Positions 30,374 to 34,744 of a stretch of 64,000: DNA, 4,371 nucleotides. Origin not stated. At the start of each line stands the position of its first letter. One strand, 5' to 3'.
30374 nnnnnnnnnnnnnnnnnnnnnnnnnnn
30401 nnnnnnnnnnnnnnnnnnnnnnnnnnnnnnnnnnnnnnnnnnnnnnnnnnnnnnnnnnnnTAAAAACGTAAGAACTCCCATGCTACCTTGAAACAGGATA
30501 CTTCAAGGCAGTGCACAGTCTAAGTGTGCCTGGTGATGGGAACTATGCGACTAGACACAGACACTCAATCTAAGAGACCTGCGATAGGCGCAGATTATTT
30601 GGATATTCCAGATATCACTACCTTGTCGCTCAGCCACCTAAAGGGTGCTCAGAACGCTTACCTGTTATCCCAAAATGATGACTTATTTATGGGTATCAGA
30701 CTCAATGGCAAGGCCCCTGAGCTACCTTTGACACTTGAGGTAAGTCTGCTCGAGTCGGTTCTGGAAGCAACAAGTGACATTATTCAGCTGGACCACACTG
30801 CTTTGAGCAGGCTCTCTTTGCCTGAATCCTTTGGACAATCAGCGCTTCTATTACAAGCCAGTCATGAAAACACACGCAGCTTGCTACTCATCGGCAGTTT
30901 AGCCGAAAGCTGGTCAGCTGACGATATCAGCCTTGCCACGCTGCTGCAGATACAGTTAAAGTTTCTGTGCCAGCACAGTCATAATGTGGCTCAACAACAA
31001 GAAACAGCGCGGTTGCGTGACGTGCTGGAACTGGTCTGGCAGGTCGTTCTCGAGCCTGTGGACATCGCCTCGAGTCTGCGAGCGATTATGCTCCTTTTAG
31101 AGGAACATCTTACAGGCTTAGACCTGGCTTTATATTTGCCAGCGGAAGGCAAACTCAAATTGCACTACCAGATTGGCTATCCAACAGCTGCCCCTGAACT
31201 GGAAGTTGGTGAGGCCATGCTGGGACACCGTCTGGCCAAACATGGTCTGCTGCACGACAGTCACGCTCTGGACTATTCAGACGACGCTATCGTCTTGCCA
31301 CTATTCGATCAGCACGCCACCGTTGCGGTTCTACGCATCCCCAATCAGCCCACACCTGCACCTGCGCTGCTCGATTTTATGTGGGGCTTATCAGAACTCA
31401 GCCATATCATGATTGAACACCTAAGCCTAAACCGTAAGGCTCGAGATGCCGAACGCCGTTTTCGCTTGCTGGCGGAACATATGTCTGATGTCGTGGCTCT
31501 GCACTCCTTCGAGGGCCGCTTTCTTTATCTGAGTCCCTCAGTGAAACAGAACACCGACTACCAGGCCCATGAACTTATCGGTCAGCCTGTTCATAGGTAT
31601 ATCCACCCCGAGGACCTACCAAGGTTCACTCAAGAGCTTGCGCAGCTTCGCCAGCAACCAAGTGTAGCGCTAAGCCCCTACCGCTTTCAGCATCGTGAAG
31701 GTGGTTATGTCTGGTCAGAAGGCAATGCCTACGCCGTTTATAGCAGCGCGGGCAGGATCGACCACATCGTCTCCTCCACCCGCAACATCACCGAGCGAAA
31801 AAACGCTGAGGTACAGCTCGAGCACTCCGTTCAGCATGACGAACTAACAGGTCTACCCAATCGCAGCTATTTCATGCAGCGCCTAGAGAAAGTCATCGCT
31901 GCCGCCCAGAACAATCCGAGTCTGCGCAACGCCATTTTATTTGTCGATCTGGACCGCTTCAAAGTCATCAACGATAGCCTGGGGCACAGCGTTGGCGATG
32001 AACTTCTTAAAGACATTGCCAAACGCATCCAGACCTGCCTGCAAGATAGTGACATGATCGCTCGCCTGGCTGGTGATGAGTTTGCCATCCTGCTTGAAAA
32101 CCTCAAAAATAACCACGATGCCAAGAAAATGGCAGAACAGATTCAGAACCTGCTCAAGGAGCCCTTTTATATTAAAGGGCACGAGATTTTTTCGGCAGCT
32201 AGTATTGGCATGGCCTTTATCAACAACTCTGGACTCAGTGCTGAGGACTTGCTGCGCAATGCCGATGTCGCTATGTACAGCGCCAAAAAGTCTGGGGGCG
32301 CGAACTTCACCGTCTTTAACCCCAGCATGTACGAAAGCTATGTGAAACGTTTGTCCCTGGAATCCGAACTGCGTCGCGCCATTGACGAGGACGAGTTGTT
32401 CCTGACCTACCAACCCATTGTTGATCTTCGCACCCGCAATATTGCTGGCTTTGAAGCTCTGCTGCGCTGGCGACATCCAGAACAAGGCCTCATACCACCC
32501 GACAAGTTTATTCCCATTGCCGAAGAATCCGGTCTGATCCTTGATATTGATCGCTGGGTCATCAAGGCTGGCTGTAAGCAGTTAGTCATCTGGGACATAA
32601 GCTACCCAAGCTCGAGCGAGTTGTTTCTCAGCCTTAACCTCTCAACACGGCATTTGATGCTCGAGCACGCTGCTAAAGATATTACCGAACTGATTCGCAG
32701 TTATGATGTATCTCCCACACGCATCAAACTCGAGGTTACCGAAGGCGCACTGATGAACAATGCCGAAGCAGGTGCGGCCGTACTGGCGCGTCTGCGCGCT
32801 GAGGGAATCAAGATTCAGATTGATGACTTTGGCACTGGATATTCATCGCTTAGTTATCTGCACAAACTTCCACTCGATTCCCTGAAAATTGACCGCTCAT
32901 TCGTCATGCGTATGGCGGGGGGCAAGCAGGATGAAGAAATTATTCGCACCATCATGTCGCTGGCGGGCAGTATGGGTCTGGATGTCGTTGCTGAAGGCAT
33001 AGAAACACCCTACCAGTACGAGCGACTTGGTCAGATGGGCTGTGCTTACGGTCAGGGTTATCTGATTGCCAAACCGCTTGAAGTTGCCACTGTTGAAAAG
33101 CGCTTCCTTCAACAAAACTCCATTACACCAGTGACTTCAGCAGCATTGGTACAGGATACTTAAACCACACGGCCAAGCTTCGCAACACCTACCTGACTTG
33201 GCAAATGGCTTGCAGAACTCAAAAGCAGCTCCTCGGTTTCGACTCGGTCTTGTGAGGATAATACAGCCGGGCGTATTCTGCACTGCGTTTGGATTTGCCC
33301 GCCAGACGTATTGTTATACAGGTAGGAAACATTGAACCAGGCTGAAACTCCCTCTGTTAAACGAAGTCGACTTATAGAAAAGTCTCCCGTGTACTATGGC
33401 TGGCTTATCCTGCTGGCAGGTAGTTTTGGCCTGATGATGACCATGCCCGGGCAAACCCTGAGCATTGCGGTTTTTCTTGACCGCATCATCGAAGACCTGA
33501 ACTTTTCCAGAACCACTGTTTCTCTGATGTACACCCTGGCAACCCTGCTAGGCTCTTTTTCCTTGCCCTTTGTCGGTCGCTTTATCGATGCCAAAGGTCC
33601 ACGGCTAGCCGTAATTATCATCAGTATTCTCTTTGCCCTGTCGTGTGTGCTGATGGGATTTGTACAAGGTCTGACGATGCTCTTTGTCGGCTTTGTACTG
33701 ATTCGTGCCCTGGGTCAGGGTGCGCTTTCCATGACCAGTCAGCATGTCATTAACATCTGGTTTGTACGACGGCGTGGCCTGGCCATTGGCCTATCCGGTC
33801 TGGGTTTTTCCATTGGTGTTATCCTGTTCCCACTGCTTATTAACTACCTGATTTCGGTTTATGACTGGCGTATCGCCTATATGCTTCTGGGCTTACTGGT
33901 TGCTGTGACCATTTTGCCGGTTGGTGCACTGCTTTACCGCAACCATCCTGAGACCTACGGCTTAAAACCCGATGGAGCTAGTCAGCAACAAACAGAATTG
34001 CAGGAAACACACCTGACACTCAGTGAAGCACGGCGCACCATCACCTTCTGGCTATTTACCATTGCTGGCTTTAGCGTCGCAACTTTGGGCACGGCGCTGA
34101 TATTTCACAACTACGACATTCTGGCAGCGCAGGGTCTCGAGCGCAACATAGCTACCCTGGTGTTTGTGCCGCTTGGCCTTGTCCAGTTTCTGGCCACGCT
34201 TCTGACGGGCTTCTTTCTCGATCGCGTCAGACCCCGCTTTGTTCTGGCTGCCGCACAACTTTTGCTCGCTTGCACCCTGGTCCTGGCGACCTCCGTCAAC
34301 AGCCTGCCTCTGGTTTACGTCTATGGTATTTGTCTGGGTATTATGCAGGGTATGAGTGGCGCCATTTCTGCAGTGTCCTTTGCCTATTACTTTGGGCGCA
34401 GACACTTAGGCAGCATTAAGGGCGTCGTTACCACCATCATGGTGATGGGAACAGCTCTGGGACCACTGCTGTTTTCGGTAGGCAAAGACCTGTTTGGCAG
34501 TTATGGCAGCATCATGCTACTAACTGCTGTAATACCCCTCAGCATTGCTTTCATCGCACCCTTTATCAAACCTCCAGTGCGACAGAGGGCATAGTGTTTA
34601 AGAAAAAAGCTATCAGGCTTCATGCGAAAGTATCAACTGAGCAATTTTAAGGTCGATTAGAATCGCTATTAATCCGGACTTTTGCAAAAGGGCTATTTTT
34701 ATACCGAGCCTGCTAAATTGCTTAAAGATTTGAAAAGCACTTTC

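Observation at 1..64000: Hyper-abundant palindromic hexamer CTCGAG (XhoI-type site) across coding and non-coding DNA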

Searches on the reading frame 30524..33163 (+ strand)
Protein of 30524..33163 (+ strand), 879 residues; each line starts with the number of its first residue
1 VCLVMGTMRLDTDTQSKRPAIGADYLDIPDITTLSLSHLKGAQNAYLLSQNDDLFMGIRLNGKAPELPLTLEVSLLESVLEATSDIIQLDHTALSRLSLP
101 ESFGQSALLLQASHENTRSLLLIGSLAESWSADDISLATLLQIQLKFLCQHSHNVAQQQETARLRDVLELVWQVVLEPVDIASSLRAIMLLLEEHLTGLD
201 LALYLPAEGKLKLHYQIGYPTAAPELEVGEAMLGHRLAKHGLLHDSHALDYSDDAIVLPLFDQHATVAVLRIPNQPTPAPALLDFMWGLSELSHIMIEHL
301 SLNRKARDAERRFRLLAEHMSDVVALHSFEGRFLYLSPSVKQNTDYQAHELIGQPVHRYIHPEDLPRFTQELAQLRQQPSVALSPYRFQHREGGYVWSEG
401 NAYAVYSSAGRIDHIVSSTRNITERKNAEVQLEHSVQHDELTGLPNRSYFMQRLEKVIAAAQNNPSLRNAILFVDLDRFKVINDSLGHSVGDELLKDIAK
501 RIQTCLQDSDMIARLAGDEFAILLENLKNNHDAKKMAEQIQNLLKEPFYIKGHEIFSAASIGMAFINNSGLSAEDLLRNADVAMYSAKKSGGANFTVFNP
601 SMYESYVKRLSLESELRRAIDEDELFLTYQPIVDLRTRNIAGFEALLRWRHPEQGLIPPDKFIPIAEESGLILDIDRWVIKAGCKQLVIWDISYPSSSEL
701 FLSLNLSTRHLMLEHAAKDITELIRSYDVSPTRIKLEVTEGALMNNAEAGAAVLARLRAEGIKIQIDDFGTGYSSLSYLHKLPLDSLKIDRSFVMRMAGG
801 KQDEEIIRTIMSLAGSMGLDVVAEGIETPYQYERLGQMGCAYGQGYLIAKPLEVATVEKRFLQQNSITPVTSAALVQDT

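Call 30: search_protein_families(library=pfam, proteins=[window:30524-33163:+], max_evalue=0.00001)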
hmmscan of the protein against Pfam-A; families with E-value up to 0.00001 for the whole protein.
window:30524-33163:+ (879 aa): 5 families
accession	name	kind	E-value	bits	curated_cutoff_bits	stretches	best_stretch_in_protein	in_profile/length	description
PF00563.25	EAL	-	6.1e-77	258.6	31.3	1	615-851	3-236/236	EAL domain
PF00990.26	GGDEF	-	7.6e-48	162.8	23.8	1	437-592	2-159/161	Diguanylate cyclase, GGDEF domain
PF08447.18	PAS_3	-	4.6e-14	52.9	25.6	1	334-417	2-87/89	PAS fold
PF13426.13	PAS_9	-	7.2e-08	33.1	27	1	329-424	9-103/103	PAS domain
PF00989.32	PAS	-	2.7e-06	27.8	22.6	1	312-416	2-107/113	PAS fold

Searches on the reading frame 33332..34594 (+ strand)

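Call 30: search_protein_families(library=pfam, proteins=[window:33332-34594:+], max_evalue=0.00001)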
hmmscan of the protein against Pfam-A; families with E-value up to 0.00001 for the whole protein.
window:33332-34594:+ (420 aa): 1 family
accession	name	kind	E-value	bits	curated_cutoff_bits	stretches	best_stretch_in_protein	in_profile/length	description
PF07690.21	MFS_1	-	3.3e-39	135.2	33.4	2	32-258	3-222/347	Major Facilitator Superfamily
